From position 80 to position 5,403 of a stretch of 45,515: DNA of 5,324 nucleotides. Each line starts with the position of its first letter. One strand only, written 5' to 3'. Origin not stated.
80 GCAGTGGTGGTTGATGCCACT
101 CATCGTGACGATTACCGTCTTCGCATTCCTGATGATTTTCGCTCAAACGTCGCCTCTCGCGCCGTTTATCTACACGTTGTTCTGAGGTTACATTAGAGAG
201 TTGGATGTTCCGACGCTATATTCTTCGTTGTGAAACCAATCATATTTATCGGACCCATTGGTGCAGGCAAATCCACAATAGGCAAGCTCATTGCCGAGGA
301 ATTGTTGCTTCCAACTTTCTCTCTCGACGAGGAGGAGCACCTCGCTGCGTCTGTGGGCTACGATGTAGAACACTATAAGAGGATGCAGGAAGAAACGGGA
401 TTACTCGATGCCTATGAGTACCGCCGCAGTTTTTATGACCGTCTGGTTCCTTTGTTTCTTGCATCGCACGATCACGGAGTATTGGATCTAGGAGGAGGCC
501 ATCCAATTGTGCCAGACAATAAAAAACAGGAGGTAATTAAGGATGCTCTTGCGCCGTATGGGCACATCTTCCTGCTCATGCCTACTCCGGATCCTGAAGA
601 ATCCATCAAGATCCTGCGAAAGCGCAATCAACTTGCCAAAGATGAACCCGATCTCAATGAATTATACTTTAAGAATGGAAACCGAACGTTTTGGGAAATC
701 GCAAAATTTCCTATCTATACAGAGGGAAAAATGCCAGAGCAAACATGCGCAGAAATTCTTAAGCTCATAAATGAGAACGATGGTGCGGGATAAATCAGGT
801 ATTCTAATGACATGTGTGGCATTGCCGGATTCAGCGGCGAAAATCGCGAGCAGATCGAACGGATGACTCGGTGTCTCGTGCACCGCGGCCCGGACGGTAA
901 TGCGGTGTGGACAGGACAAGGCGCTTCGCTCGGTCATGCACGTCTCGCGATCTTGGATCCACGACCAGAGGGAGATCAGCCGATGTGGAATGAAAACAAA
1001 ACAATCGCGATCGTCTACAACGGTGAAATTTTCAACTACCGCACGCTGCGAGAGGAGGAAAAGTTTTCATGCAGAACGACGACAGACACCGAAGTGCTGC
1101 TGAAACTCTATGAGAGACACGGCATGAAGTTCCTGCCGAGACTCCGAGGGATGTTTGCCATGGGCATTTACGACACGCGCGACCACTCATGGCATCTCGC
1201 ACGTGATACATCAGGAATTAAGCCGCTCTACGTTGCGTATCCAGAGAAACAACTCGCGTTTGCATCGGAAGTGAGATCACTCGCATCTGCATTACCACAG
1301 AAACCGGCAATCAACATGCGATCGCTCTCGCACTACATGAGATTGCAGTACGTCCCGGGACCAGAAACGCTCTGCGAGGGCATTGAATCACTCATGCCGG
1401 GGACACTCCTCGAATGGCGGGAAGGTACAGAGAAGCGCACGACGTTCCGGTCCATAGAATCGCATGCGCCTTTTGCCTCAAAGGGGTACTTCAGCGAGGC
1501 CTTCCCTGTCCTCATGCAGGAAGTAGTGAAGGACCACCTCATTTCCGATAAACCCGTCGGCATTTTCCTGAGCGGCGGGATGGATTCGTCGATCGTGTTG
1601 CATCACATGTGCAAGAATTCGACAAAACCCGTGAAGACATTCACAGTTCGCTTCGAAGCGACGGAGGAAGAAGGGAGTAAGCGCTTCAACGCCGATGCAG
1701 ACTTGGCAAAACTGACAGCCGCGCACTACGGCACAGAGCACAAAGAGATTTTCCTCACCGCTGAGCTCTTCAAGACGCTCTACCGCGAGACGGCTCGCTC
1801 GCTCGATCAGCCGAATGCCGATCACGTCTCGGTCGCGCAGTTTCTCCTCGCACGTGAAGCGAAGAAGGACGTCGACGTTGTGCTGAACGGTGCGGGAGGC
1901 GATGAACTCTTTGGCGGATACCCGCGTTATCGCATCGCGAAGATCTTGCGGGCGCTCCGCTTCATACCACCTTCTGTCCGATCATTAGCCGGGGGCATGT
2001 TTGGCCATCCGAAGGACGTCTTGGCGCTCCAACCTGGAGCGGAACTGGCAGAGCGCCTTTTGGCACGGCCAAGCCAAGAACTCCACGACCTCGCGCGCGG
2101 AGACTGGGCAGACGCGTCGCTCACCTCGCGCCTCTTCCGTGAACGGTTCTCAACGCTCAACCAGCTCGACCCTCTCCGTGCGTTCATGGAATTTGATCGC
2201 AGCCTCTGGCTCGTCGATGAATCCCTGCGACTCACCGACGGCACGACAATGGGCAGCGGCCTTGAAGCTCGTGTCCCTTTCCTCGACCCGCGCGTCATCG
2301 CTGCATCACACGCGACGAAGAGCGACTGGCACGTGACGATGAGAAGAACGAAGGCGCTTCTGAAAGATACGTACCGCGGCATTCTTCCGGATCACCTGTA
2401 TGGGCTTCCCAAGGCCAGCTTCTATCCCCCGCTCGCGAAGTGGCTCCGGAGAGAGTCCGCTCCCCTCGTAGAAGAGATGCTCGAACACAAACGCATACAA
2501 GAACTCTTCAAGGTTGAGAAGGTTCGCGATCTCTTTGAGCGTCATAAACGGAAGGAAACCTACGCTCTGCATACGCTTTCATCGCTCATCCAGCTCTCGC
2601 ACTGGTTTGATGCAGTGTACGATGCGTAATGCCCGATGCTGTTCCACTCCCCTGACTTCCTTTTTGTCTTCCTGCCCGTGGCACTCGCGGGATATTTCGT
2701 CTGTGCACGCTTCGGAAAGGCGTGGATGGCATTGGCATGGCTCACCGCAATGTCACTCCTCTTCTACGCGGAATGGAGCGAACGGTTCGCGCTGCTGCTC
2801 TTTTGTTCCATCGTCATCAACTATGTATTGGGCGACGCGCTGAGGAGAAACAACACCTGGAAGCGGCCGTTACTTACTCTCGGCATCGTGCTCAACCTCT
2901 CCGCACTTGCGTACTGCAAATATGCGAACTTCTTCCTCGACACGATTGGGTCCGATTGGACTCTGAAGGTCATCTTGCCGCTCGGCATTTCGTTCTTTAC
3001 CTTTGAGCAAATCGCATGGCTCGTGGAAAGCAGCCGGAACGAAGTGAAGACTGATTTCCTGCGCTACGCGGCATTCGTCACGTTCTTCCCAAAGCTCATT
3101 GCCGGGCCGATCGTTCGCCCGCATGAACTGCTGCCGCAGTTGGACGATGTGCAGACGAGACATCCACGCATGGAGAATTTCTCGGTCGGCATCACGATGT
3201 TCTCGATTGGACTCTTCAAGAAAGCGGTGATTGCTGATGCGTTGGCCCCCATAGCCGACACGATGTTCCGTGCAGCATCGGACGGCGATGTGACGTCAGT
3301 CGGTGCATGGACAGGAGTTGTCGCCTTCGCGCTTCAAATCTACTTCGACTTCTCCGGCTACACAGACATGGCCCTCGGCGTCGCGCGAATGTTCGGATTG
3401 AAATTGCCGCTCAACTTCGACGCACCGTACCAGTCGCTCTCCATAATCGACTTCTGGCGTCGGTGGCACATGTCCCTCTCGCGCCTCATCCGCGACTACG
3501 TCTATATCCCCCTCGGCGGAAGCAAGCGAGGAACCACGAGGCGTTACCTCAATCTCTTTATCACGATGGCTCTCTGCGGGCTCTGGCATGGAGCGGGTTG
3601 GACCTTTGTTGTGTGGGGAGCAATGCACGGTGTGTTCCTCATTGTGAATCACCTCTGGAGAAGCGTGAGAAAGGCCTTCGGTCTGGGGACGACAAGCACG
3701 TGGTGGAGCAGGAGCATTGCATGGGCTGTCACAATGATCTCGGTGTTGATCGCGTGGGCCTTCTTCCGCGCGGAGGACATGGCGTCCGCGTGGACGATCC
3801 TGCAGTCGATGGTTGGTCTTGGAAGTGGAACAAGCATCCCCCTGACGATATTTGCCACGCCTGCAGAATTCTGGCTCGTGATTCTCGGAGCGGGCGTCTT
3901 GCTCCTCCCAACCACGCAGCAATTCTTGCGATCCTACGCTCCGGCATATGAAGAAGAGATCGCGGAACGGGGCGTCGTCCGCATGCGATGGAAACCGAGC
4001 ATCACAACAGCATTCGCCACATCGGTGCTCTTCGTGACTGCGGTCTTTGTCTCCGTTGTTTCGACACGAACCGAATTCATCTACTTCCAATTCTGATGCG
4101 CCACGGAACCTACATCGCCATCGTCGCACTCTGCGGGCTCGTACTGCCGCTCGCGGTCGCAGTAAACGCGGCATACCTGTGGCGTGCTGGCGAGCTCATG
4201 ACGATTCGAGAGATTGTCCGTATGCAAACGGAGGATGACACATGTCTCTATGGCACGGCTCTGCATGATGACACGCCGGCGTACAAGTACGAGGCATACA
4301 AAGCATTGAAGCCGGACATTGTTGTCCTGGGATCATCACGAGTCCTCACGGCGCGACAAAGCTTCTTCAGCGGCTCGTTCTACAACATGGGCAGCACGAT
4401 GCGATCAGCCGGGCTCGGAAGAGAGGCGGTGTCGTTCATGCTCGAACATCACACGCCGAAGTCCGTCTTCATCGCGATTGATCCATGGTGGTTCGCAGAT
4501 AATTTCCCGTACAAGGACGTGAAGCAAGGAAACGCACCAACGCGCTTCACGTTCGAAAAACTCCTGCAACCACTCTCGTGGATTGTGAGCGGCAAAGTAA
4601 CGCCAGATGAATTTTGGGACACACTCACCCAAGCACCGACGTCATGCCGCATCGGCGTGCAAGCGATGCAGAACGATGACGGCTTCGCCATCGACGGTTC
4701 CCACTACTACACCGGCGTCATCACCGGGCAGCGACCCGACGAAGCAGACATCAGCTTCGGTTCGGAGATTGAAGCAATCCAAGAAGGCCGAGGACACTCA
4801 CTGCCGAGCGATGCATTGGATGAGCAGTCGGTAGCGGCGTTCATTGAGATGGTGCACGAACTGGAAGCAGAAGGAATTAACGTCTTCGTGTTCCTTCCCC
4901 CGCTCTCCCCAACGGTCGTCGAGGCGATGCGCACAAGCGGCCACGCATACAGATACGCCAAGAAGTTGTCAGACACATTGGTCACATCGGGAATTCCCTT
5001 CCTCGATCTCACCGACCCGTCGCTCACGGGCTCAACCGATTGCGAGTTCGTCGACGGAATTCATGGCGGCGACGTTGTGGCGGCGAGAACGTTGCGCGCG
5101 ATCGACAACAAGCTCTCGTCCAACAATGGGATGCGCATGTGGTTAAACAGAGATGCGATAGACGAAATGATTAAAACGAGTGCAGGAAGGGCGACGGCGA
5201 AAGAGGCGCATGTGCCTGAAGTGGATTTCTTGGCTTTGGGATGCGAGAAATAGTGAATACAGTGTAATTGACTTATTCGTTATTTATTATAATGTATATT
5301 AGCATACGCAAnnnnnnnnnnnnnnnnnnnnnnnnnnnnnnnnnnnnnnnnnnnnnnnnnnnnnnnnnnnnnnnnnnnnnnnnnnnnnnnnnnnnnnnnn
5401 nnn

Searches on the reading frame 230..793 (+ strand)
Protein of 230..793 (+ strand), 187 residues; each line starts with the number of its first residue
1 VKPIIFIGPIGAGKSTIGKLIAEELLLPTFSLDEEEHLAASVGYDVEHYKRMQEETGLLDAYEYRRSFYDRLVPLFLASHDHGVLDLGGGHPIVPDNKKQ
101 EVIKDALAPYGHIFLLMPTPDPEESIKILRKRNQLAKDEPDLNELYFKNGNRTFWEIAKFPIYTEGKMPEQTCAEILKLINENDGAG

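Call 69: search_protein_families(library=pfam, proteins=[window:230-793:+], max_evalue=0.1)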
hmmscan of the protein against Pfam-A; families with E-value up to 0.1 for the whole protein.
window:230-793:+ (187 aa): 5 families
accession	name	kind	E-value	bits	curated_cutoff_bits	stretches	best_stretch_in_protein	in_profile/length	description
PF01202.28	SKI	-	2e-07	31.7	22.1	1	11-180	2-158/159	Shikimate kinase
PF00004.35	AAA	-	0.0032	18.4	21.2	1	4-43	1-40/131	ATPase family associated with various cellular activities (AAA)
PF13238.12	AAA_18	-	0.0049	17.8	29.4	1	4-55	1-54/128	AAA domain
PF13189.12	Cytidylate_kin2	-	0.0056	17.3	28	1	10-62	8-63/176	Cytidylate kinase-like family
PF13671.12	AAA_33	-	0.021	15.5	27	1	4-59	2-55/143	AAA domain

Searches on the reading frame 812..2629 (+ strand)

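Call 16: search_protein_families(library=pfam, proteins=[window:812-2629:+], max_evalue=0.00001)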
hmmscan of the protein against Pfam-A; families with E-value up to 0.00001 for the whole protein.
window:812-2629:+ (605 aa): 3 families
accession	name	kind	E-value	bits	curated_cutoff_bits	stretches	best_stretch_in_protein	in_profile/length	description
PF00733.27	Asn_synthase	-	1e-69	236.4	21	1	234-599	5-353/354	Asparagine synthase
PF13522.11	GATase_6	-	1.8e-36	125.5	27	1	27-153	1-130/130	Glutamine amidotransferase domain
PF13537.11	GATase_7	-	5.3e-36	123.8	25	1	42-158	1-122/123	Glutamine amidotransferase domain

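Call 50: search_protein_families(library=ncbifam, proteins=[window:812-2629:+], max_evalue=0.000001)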
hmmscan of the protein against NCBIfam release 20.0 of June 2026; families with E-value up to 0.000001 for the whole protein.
window:812-2629:+ (605 aa): 9 families
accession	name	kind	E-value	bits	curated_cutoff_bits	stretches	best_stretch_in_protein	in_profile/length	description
TIGR01536.1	asn_synth_AEB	equivalog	5.2e-114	382.1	267.1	1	2-537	1-517/517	asparagine synthase (glutamine-hydrolyzing)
TIGR03108.1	eps_aminotran_1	hypoth_equivalog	1.3e-100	337.9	816.9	2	1-399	1-401/628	XrtA/PEP-CTERM system amidotransferase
TIGR03104.1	trio_amidotrans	equivalog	1.1e-96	324.4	570.1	1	1-584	1-570/589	N-acetylglutaminylglutamine amidotransferase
NF006949.0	PRK09431.1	equivalog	2.9e-73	247.3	499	2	1-160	1-168/554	asparagine synthase B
NF033535.1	lass_lactam_cya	exception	1.8e-45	155.7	525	1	10-366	15-375/668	lasso peptide isopeptide bond-forming cyclase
NF033561.1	macrolact_Ik_Al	subfamily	2.3e-21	76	300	1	122-383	88-346/561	albusnodin/ikarugamycin family macrolactam cyclase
TIGR01134.1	purF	equivalog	2.4e-09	37.1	350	1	36-157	63-199/432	amidophosphoribosyltransferase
NF001484.0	PRK00331.1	subfamily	2.7e-08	32.7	381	1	38-160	67-201/601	isomerizing glutamine--fructose-6-phosphate transaminase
TIGR01135.1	glmS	equivalog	5.4e-08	31.8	418.05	1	38-160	66-200/607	glutamine--fructose-6-phosphate transaminase (isomerizing)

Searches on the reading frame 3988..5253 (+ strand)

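Call 16: search_protein_families(library=pfam, proteins=[window:3988-5253:+], max_evalue=0.00001)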
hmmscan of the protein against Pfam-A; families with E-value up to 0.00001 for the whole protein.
window:3988-5253:+ (421 aa): 0 families

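Call 50: search_protein_families(library=ncbifam, proteins=[window:3988-5253:+], max_evalue=0.000001)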
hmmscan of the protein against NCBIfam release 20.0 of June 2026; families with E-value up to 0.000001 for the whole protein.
window:3988-5253:+ (421 aa): 0 families

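Call 69: search_protein_families(library=pfam, proteins=[window:3988-5253:+], max_evalue=0.1)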
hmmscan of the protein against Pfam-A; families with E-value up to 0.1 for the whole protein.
window:3988-5253:+ (421 aa): 1 family
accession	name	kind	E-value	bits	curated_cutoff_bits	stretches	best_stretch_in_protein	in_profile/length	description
PF07611.17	DUF1574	-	0.091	12.5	29.1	0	271-359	239-325/342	Protein of unknown function (DUF1574)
